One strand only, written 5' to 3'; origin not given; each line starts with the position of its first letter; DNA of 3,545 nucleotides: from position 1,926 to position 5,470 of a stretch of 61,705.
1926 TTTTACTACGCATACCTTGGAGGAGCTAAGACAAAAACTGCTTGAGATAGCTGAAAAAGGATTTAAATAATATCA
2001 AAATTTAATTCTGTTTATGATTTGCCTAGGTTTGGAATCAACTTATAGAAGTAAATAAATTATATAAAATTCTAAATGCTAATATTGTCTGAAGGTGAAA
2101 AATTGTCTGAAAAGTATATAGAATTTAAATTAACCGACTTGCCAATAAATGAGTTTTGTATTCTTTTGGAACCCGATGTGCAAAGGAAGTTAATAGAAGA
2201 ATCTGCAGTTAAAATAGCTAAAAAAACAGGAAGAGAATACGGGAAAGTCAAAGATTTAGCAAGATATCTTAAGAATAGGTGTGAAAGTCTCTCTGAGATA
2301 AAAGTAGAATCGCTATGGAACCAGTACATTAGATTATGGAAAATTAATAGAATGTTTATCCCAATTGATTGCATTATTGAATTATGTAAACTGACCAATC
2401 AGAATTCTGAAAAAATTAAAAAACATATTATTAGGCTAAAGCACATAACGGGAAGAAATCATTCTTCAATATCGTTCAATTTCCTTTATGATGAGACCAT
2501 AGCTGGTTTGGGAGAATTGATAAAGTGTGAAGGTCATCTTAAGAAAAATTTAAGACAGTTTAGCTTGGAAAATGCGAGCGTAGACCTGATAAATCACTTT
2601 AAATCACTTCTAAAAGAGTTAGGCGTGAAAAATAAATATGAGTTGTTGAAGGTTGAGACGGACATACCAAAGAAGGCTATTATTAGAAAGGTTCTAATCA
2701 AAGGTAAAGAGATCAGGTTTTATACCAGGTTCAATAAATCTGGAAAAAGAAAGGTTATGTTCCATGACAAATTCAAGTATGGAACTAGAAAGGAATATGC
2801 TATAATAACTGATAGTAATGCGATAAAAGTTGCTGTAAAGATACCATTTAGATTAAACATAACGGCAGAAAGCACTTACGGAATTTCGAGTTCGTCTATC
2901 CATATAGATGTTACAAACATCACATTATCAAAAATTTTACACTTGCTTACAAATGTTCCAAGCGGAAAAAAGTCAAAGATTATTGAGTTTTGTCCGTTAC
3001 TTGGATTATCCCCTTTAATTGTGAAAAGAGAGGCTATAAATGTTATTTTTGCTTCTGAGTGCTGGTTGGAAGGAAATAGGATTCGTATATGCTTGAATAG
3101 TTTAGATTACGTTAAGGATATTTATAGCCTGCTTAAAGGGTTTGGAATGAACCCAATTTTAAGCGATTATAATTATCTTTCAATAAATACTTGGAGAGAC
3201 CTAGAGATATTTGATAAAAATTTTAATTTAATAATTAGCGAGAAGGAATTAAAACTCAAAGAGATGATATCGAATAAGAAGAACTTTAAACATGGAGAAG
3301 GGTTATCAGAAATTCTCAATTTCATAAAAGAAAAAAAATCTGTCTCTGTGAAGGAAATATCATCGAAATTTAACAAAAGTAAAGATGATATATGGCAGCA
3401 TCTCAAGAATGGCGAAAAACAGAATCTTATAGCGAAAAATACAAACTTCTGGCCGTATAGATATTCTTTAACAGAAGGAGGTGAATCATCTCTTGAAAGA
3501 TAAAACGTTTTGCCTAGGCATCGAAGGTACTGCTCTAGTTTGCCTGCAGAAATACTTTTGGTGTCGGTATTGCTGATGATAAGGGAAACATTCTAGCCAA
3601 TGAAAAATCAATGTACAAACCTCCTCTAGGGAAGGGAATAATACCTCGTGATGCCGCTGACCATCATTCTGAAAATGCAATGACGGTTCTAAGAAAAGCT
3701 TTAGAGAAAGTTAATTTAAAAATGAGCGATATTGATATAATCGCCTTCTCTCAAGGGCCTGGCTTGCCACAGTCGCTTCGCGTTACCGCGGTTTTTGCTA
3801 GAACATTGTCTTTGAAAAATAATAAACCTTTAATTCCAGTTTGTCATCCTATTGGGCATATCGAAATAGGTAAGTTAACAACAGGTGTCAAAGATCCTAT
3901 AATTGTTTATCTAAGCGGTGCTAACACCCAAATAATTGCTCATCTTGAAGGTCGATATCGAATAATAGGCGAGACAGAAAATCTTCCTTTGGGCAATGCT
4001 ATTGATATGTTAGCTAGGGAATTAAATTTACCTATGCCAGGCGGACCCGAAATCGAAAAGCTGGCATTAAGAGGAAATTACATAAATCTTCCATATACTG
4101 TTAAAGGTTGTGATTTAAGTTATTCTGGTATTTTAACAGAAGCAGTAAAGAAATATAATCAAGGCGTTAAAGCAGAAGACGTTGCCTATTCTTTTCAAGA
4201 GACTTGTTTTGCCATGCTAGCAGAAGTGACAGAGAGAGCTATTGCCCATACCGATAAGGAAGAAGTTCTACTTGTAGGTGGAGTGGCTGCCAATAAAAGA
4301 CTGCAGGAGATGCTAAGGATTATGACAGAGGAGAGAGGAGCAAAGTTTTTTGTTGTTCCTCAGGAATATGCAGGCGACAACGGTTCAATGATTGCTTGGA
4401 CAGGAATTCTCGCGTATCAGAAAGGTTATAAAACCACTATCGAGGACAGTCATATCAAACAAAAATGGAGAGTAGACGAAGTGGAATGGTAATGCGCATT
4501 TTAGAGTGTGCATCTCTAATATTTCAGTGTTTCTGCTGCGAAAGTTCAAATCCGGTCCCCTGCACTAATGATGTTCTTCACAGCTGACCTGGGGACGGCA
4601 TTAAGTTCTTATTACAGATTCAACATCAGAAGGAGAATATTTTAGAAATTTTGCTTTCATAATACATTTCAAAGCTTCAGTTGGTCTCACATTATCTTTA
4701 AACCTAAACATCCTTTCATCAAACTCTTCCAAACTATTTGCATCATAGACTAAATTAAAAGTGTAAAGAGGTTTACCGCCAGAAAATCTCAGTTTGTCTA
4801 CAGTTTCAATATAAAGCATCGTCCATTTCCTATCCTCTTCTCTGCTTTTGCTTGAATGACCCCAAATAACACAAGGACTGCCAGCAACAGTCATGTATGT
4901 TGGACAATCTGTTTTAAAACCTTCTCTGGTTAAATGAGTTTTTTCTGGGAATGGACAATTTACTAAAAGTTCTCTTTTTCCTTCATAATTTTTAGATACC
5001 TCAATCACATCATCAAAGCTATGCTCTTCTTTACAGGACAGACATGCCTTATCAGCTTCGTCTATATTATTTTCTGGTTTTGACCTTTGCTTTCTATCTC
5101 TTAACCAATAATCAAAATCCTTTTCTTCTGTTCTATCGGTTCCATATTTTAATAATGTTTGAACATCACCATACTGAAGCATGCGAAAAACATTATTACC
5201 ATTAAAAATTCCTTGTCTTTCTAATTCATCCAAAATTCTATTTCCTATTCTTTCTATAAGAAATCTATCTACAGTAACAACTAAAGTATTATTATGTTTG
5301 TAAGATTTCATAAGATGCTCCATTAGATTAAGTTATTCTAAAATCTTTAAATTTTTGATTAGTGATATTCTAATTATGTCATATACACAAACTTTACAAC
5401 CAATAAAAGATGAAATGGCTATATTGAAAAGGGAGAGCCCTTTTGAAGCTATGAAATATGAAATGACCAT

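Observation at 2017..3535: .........-wHTH cassette inserted after codon 7 of kae1, leaving the old start behind and supplying a new 5' end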

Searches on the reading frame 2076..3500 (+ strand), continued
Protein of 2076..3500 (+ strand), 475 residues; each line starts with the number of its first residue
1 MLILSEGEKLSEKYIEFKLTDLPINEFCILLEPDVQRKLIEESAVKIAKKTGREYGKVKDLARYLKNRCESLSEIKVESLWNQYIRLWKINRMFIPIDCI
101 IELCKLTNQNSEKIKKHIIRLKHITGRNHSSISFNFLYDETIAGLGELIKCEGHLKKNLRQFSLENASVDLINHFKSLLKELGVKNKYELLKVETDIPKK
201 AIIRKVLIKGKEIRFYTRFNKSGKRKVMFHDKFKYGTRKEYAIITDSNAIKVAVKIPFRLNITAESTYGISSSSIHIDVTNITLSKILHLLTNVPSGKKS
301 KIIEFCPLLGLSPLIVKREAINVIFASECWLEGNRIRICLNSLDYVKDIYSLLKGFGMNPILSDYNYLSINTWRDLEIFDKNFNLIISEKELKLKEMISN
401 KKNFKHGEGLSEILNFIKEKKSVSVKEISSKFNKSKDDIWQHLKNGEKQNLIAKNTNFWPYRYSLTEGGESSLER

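Call 72: fold_search(model_id=the predicted structure, library=pdb)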
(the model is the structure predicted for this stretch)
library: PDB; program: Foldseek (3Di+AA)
matches with E <= 10: 1749; with E <= 0.001: 4
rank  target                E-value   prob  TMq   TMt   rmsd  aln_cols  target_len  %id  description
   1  3hyi                  1.0e-05  1.00  0.28  0.44  16.3       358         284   13  Crystal structure of full-length DUF199/WhiA from Thermatoga maritima (released 2009-09-01)
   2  7qss                  1.2e-05  1.00  0.33  0.36  11.2       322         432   11  Crystal structure of homing endonuclease-associated TliVMA intein (C1A) (released 2022-03-30)
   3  7qsu                  1.2e-05  1.00  0.31  0.40   5.7       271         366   13  Crystal structure of homing endonuclease-associated TliVMA intein (C1A, d333-339) (released 2022-03-30)
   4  2dch                  2.9e-05  1.00  0.29  0.64   5.7       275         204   14  Crystal structure of archaeal intron-encoded homing endonuclease I-Tsp061I (released 2006-07-06)
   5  2vs8_A                3.7e-03  1.00  0.24  0.54   8.2       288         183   14  The crystal structure of I-DmoI in complex with DNA and Mn (released 2008-11-11)
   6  3hyj_D                3.9e-03  1.00  0.24  0.52   7.6       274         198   12  Crystal structure of the N-terminal LAGLIDADG domain of DUF199/WhiA (released 2009-09-01)
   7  4unb_A                3.9e-03  1.00  0.24  0.55   7.1       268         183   13  THE CRYSTAL STRUCTURE OF I-DMOI IN COMPLEX WITH ITS TARGET DNA AT 6 DAYS INCUBATION IN 5MM MN (STATE 5) (released 2014-12-17)
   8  4d6o_A                4.6e-03  1.00  0.24  0.54   7.7       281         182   14  THE CRYSTAL STRUCTURE OF I-DMOI IN COMPLEX WITH ITS TARGET DNA AT 1H INCUBATION IN 5MM MG (STATE 2) (released 2014-12-17)
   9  5k5q_C                6.0e-03  1.00  0.13  0.66   1.4        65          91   15  Structure of AspA-DNA complex: novel centromere bindng protein-centromere complex (released 2016-06-01)
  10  5akn_A                6.0e-03  1.00  0.24  0.55   7.1       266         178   12  THE CRYSTAL STRUCTURE OF I-DMOI Q42AK120M IN COMPLEX WITH ITS TARGET DNA NICKED IN THE non-CODING STRAND B AND IN THE  (released 2015-06-17)
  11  5o6i_A                6.0e-03  1.00  0.25  0.55   7.8       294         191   14  Structures and dynamics of mesophilic variants from the homing endonuclease I-DmoI (released 2017-12-06)
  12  4rs8_B                6.3e-03  1.00  0.14  0.74   1.4        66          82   15  Apo structure of novel pNOB8 plasmid centromere binding protein (released 2015-09-16)
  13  2vs7_G                6.3e-03  0.99  0.21  0.49   8.9       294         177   12  The crystal structure of I-DmoI in complex with DNA and Ca (released 2008-11-11)
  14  5a0w_A                7.5e-03  1.00  0.25  0.58   8.5       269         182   12  THE CRYSTAL STRUCTURE OF I-DMOI E117A IN COMPLEX WITH ITS TARGET DNA AND IN THE PRESENCE OF 2MM MN (released 2016-05-11)
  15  5akf_I                7.5e-03  1.00  0.23  0.55   7.0       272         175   12  THE CRYSTAL STRUCTURE OF I-DMOI Q42AK120M IN COMPLEX WITH ITS TARGET DNA NICKED IN THE CODING STRAND A AND IN THE PRES (released 2015-06-17)
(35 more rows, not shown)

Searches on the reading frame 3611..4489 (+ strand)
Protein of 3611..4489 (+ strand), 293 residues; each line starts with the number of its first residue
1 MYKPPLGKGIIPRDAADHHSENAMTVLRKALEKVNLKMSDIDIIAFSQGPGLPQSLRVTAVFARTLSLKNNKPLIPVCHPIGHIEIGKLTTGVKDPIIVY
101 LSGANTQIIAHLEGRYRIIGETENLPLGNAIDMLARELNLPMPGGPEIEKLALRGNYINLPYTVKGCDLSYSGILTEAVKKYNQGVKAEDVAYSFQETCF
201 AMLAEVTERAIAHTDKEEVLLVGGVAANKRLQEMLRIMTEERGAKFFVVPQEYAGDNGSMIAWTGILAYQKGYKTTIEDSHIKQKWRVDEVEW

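Call 4: search_protein_families(library=pfam, proteins=[window:3611-4489:+], max_evalue=1)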
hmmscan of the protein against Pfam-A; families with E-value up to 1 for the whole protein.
window:3611-4489:+ (293 aa): 6 families
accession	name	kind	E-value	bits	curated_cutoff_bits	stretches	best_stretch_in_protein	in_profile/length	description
PF00814.31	TsaD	-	9.5e-80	268.5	24.8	1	5-263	16-264/264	tRNA N6-adenosine threonylcarbamoyltransferase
PF22521.2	HypF_C_2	-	1e-11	45.6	27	1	147-258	122-236/241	Carbamoyltransferase, Kae1-like Domain, second subdomain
PF01869.26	BcrAD_BadFG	-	0.0026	17.8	31.5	1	177-245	184-250/271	BadF/BadG/BcrA/BcrD ATPase family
PF21126.3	KATNA1_MIT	-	0.098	12.8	23.1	1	259-287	20-48/64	Katanin p60 subunit A1, MIT domain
PF02543.21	Carbam_trans_N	-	0.11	12.3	24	1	183-261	266-342/346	Carbamoyltransferase N-terminus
PF01967.27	MoaC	-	0.15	12.5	27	0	58-82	42-66/136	MoaC family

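Call 9: find_related_loci(query=window:3611-4489:+, collection=genome_contigs, flank=4000)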
Query window:3611-4489:+ (293 aa) in genome_contigs; peptide patterns used: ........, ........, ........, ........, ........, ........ (x = any residue, [..] = any of these).
134 stretches matched a pattern; 71 encode a relative of the query (tblastn E <= 1e-3); 71 distinct loci.
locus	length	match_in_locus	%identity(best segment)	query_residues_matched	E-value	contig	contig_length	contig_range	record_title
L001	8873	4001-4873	74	1-293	1e-145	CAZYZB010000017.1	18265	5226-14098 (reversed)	MAG TPA_asm: uncultured archaeon isolate binchicken_co189_409 genome assembly, contig: NODE_2824_length_18265_cov_10.976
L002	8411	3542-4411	71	1-292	5e-142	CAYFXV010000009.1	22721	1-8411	MAG TPA_asm: uncultured archaeon isolate ERP108616_co2_179 genome assembly, contig: NODE_3203_length_22721_cov_25.469823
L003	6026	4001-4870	68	1-293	2e-136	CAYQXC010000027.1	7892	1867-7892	MAG TPA_asm: uncultured archaeon isolate SRP214966_co2_186 genome assembly, contig: NODE_17135_length_7892_cov_5.250861,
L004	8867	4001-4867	67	1-292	8e-133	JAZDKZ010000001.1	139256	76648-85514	MAG: Candidatus Aenigmatarchaeota archaeon isolate MEGAHIT-group-0.557 k141_2567656, whole genome shotgun sequence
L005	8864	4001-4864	63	1-291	1e-125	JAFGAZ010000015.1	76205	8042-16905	MAG: Candidatus Aenigmatarchaeota archaeon isolate Zod_Metabat.1000 k87_10552741, whole genome shotgun sequence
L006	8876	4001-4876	60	1-292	2e-117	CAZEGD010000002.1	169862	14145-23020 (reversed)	MAG TPA_asm: uncultured archaeon isolate binchicken_co100_354 genome assembly, contig: NODE_50_length_169862_cov_9.03099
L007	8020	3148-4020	61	1-292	3e-115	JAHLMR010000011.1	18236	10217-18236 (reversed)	MAG: Candidatus Aenigmatarchaeota archaeon isolate DRTY-6_2_bin_215 NODE_11_length_18236_cov_73.273, whole genome shotgu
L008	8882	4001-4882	58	1-292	3e-111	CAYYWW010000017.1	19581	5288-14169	MAG TPA_asm: uncultured archaeon isolate binchicken_co256_26 genome assembly, contig: NODE_5734_length_19581_cov_8.73686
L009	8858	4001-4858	59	1-292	1e-110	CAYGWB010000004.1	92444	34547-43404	MAG TPA_asm: uncultured archaeon isolate ERP119294_co2_105 genome assembly, contig: k141_2994508, whole genome shotgun s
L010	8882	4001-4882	59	1-292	2e-110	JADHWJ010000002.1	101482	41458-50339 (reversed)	MAG: Candidatus Aenigmatarchaeota archaeon isolate BS750m-G24 BS-750m-C62, whole genome shotgun sequence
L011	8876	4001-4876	56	2-292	6e-106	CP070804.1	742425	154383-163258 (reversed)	MAG: Candidatus Aenigmatarchaeota archaeon isolate bin1329 chromosome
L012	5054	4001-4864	54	2-292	4e-106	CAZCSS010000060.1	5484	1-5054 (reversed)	MAG TPA_asm: uncultured archaeon isolate binchicken_co19_521 genome assembly, contig: NODE_26410_length_5484_cov_5.10922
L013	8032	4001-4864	56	4-292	6e-102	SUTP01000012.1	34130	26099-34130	MAG: Methanosphaera stadtmanae isolate SIG23 NODE_450_length_34130_cov_16.406278, whole genome shotgun sequence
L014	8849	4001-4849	55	9-292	1e-101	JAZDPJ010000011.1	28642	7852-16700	MAG: archaeon isolate MEGAHIT-group-0.828 k141_9852250, whole genome shotgun sequence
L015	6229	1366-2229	54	4-292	1e-100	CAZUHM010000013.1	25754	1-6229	MAG TPA_asm: uncultured Methanobacteriaceae archaeon isolate SRP278969_co2_40 genome assembly, contig: NODE_1600_length_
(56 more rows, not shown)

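Call 91: search_protein_families(library=ncbifam, proteins=[window:3611-4489:+], max_evalue=1e-10)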
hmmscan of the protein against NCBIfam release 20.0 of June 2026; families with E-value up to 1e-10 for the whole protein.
window:3611-4489:+ (293 aa): 5 families
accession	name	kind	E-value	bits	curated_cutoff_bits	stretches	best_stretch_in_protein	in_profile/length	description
NF007174.0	PRK09605.1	equivalog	6.8e-129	430.7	447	1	1-292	31-322/535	bifunctional N(6)-L-threonylcarbamoyladenine synthase/serine/threonine protein kinase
TIGR03722.2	arch_KAE1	equivalog_domain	1.1e-127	425.6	375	1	2-292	30-320/323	KEOPS complex N(6)-L-threonylcarbamoyladenine synthase Kae1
TIGR00329.1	gcp_kae1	subfamily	3.9e-79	266.1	207.8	1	8-262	37-305/305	tRNA (adenosine(37)-N6)-threonylcarbamoyltransferase complex transferase subunit TsaD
TIGR03723.1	T6A_TsaD_YgjD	equivalog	2.1e-59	201.2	296.1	1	9-269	39-313/314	tRNA (adenosine(37)-N6)-threonylcarbamoyltransferase complex transferase subunit TsaD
TIGR03725.1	T6A_YeaZ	equivalog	7.7e-12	45.6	69.3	1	15-78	29-92/212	tRNA (adenosine(37)-N6)-threonylcarbamoyltransferase complex dimerization subunit type 1 TsaB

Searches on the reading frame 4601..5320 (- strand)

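Call 4: search_protein_families(library=pfam, proteins=[window:4601-5320:-], max_evalue=1)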
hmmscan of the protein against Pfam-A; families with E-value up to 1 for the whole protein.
window:4601-5320:- (239 aa): 1 family
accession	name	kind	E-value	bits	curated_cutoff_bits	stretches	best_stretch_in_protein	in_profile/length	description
PF06676.16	DUF1178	-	0.17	12.7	31.6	1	94-132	6-45/147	Protein of unknown function (DUF1178)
